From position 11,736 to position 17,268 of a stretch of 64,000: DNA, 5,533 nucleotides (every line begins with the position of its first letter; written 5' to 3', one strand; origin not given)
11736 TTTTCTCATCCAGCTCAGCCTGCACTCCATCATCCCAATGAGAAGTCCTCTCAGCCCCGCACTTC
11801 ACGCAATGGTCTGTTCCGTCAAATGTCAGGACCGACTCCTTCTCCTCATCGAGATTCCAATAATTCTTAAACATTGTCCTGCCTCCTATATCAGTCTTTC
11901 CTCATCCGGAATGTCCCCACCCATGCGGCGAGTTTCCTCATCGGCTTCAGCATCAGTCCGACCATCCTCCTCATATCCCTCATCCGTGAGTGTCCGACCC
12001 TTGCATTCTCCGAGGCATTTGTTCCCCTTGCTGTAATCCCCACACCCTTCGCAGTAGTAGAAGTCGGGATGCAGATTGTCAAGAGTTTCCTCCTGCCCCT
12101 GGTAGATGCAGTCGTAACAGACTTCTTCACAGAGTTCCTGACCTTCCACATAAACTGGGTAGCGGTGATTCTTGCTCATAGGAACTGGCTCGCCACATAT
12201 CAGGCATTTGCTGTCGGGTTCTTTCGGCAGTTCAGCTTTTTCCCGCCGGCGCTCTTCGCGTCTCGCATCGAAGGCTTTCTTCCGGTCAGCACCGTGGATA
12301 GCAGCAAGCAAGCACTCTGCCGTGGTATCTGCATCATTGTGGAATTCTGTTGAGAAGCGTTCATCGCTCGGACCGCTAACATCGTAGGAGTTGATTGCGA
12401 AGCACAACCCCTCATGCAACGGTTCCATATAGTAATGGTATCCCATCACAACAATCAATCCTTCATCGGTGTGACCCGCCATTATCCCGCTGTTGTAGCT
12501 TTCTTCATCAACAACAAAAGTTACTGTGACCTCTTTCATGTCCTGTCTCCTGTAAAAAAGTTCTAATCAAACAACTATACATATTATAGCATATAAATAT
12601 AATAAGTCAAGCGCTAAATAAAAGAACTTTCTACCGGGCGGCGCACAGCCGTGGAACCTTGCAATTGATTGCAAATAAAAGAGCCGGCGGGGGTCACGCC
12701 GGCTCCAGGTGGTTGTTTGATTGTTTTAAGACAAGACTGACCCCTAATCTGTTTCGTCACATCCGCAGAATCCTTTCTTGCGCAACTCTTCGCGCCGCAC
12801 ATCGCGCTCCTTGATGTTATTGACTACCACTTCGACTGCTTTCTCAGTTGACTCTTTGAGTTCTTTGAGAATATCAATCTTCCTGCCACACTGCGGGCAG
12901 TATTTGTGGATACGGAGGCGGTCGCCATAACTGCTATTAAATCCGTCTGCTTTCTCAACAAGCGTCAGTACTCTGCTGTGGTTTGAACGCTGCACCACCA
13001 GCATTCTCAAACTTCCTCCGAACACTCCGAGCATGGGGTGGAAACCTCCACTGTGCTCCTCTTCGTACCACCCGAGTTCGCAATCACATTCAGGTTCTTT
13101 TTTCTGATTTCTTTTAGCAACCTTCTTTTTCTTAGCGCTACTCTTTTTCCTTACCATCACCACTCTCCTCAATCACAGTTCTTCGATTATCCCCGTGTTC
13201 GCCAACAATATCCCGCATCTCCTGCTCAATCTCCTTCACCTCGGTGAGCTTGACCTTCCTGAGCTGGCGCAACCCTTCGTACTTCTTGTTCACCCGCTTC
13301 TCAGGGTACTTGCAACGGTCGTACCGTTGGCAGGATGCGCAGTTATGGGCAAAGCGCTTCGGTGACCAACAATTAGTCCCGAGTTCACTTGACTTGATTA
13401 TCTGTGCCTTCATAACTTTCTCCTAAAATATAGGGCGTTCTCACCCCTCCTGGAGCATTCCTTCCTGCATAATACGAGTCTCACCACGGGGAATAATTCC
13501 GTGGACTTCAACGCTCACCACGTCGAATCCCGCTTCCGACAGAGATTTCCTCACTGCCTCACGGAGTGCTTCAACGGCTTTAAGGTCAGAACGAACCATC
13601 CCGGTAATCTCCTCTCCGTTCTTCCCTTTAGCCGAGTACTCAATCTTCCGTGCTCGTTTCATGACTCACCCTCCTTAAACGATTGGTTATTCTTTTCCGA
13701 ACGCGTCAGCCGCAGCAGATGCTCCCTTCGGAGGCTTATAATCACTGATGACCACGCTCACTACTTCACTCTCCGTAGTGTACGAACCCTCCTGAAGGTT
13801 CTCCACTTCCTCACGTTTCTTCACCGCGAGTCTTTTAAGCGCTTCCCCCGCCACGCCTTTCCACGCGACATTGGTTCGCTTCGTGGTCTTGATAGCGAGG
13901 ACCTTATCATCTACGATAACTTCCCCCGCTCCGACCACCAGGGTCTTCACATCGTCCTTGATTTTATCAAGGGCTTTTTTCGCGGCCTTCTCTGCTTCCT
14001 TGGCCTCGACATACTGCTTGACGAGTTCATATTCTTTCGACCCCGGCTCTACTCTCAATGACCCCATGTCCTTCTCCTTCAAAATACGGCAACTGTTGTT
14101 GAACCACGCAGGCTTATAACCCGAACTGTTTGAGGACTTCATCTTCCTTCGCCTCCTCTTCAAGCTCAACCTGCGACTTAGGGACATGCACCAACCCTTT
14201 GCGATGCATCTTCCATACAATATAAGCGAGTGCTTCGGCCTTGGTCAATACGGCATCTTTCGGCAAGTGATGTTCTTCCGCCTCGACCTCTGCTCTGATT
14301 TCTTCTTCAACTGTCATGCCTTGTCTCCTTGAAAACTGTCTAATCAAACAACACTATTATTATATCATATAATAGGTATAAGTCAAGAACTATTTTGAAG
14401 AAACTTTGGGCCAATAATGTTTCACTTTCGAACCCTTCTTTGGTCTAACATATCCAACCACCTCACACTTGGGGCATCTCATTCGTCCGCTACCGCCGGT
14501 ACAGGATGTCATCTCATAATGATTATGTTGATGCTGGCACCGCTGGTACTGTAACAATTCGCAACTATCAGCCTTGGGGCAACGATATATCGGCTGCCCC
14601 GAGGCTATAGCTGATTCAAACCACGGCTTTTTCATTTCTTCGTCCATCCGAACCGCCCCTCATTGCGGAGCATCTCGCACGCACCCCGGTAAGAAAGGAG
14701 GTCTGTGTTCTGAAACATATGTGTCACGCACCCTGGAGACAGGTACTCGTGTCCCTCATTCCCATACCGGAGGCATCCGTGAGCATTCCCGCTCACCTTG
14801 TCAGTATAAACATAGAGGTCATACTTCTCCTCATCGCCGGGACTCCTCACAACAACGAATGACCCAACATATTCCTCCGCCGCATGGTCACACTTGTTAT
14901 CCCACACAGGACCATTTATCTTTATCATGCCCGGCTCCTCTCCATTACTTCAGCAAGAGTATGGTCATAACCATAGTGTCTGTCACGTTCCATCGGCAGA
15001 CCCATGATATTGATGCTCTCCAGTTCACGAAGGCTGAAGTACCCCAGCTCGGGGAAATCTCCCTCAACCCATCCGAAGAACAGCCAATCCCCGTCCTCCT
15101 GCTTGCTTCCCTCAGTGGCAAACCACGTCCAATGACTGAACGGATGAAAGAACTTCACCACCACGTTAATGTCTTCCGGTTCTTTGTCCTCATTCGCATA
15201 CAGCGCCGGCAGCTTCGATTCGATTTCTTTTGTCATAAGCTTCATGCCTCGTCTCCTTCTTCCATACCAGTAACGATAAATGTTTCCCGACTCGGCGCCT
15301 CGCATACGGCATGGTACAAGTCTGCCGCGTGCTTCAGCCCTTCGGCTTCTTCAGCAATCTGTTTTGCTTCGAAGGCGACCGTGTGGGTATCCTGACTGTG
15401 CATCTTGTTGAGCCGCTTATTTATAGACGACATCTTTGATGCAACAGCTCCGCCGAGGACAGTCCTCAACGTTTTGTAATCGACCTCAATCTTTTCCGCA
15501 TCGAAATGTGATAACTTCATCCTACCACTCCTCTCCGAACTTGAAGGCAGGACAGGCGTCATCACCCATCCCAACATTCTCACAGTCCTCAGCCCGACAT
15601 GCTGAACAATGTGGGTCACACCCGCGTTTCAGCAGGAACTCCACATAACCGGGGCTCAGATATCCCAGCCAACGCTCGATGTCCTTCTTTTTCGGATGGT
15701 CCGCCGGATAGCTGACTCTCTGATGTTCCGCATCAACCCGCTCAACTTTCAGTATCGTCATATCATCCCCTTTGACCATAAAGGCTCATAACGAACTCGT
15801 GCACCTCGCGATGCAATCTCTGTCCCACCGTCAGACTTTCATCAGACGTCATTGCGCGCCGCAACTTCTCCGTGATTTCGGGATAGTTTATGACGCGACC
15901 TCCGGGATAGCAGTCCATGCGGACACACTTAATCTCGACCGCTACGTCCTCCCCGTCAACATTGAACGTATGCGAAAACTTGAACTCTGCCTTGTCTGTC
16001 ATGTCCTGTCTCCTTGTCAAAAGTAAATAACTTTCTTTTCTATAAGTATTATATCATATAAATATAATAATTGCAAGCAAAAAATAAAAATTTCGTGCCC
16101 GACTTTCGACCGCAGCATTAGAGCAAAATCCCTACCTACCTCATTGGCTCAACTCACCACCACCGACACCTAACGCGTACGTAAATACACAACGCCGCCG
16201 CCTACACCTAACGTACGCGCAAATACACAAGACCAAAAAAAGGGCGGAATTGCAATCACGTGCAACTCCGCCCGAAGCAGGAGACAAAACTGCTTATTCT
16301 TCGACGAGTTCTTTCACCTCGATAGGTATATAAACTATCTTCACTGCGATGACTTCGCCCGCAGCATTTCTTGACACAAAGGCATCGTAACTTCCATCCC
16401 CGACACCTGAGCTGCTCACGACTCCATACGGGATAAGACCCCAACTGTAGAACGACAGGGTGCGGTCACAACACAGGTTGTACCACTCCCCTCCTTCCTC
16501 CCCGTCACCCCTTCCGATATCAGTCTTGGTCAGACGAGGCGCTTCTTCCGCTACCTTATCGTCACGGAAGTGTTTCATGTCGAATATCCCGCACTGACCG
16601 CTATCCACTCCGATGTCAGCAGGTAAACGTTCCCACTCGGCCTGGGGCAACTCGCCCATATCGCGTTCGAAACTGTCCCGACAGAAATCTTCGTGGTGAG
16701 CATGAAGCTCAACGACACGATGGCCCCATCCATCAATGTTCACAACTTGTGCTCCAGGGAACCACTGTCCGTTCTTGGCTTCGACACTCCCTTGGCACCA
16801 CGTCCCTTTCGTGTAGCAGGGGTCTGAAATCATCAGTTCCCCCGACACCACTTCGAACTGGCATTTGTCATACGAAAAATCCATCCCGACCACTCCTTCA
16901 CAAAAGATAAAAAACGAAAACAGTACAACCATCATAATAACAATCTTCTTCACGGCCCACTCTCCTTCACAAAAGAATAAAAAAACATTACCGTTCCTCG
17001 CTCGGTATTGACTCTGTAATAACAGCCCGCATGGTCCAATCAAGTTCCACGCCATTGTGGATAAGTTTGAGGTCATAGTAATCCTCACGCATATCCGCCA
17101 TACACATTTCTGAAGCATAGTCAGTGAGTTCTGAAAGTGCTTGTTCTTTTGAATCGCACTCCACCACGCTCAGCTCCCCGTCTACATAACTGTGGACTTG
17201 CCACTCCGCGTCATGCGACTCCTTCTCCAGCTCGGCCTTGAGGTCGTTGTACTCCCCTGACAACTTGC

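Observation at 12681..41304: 3' UTR hairpins display sequences complementary to the phage's own RBS leaders, and the anti-leader tracks the local leader type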

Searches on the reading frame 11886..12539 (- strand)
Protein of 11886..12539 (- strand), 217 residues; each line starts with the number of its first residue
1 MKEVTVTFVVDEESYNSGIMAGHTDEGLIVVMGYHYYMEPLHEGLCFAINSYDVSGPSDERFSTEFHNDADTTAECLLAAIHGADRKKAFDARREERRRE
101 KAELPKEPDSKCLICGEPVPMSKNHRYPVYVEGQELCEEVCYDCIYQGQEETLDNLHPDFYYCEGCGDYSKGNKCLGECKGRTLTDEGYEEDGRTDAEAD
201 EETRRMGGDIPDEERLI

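Call 69: find_related_loci(query=window:11886-12539:-, collection=metagenome_contigs, flank=3000)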
Query window:11886-12539:- (217 aa) in metagenome_contigs; peptide patterns used: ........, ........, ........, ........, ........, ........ (x = any residue, [..] = any of these).
111 stretches matched a pattern, but none encodes a relative of the query by tblastn (E <= 1e-3).

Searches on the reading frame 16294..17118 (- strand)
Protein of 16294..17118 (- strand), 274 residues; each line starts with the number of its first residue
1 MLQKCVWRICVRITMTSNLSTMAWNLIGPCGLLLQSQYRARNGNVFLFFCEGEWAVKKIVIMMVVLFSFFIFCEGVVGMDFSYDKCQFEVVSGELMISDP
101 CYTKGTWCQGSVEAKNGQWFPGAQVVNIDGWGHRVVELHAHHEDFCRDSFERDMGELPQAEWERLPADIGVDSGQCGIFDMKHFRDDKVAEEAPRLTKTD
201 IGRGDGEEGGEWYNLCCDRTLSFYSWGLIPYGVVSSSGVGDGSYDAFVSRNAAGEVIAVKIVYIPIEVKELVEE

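Call 13: search_protein_families(library=pfam, proteins=[window:16294-17118:-])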
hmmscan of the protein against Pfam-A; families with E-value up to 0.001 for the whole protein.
window:16294-17118:- (274 aa): 1 family
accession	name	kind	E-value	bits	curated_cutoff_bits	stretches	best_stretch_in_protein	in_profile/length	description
PF14025.11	DUF4241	-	2.5e-07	31.4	27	1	89-260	2-188/189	Protein of unknown function (DUF4241)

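Call 72: find_related_loci(query=window:16294-17118:-, collection=viral_contigs, flank=3000)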
Query window:16294-17118:- (274 aa) in viral_contigs; peptide patterns used: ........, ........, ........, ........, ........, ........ (x = any residue, [..] = any of these).
2 stretches matched a pattern, but none encodes a relative of the query by tblastn (E <= 1e-3).
